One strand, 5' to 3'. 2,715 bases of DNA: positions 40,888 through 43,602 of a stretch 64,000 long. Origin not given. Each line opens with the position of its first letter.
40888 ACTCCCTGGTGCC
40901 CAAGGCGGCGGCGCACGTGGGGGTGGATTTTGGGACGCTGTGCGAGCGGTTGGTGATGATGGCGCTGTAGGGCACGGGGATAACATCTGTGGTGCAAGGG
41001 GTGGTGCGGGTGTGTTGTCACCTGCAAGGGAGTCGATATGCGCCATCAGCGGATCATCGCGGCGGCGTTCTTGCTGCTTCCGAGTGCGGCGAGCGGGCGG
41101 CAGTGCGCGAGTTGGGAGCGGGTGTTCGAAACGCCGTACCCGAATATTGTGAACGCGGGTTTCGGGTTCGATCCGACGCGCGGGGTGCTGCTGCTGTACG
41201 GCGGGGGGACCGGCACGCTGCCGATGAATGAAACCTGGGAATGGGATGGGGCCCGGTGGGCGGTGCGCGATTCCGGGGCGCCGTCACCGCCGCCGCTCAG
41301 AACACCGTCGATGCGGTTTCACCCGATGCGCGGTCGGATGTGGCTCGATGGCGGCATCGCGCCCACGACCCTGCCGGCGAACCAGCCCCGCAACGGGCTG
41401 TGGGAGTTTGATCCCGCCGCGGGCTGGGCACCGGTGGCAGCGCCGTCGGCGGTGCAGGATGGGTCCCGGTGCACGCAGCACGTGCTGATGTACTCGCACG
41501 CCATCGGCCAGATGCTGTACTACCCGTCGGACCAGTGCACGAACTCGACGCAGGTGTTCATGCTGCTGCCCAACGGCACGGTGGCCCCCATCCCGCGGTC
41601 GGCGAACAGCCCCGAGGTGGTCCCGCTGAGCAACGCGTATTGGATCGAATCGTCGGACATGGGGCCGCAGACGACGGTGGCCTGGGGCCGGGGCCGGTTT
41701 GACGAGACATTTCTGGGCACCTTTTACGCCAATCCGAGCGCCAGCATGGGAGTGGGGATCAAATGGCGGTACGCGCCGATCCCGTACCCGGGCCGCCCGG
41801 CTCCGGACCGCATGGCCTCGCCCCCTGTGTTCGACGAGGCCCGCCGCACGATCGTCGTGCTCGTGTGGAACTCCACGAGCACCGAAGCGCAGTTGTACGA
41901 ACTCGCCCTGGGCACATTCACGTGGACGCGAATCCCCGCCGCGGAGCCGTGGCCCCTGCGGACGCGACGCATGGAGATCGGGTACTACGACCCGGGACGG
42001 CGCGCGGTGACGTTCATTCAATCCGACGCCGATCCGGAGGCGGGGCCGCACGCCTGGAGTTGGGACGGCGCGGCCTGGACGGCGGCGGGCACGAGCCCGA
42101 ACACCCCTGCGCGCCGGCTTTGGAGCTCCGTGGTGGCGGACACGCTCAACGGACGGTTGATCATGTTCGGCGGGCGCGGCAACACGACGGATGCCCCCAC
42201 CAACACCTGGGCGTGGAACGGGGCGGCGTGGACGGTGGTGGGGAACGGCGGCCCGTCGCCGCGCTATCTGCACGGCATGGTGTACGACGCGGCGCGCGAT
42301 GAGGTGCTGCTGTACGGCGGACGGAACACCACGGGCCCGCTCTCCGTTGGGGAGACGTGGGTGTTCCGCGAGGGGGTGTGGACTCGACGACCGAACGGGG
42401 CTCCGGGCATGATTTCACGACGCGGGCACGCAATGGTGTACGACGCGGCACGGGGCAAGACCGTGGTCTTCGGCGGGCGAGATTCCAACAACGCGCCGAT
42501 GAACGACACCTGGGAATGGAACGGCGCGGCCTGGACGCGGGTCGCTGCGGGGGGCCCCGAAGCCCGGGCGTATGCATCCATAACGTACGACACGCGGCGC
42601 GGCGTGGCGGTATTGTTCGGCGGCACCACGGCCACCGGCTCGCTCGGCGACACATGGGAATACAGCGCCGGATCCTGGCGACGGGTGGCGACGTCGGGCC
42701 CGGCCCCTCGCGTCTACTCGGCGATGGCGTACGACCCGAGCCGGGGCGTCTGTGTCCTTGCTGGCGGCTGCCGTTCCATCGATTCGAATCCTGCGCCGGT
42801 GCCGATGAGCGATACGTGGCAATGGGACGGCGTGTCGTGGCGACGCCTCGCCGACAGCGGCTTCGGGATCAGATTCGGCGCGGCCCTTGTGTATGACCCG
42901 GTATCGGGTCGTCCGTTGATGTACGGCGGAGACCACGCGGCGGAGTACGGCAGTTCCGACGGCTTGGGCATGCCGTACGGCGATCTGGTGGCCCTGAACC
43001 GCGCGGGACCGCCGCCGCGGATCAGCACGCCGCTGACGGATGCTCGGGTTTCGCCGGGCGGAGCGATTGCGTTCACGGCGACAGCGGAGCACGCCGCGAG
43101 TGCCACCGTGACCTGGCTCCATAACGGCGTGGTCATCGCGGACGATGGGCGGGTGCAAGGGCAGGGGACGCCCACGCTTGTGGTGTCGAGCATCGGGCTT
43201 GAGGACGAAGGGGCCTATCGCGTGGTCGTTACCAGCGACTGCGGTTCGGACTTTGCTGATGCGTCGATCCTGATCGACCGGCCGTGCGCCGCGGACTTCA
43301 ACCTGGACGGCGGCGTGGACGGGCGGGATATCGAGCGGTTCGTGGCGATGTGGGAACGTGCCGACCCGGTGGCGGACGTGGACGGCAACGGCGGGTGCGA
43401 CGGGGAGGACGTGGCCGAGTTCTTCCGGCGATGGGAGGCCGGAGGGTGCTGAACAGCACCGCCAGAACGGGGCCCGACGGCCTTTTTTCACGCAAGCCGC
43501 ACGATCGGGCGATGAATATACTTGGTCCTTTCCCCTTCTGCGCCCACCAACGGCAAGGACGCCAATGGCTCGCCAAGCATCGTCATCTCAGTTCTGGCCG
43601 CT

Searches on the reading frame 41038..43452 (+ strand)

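Call 37: search_protein_families(library=pfam, max_evalue=0.00001, proteins=[window:41038-43452:+])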
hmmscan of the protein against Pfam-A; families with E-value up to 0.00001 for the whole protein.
window:41038-43452:+ (804 aa): 6 families
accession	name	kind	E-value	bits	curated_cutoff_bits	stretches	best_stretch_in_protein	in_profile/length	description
PF24681.1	Kelch_KLHDC2_KLHL20_DRC7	-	1.6e-26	93.4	50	2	446-599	36-194/221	KLHDC2/KLHL20/DRC7 Kelch-repeats domain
PF13418.12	Kelch_4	-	2.4e-22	79.1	21.6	0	461-495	2-35/49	Galactose oxidase, central domain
PF13415.12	Kelch_3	-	2.2e-20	72.7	22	0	476-518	5-48/48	Galactose oxidase, central domain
PF24981.1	Beta-prop_ATRN-LZTR1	-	1.4e-17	64.3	50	1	443-635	22-223/289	Attractin/LZTR1 beta-propeller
PF07679.22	I-set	-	8.4e-10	39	23.7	1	660-744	1-88/90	Immunoglobulin I-set domain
PF13927.12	Ig_3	-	6.2e-08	33.5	30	1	659-732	1-77/78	Immunoglobulin domain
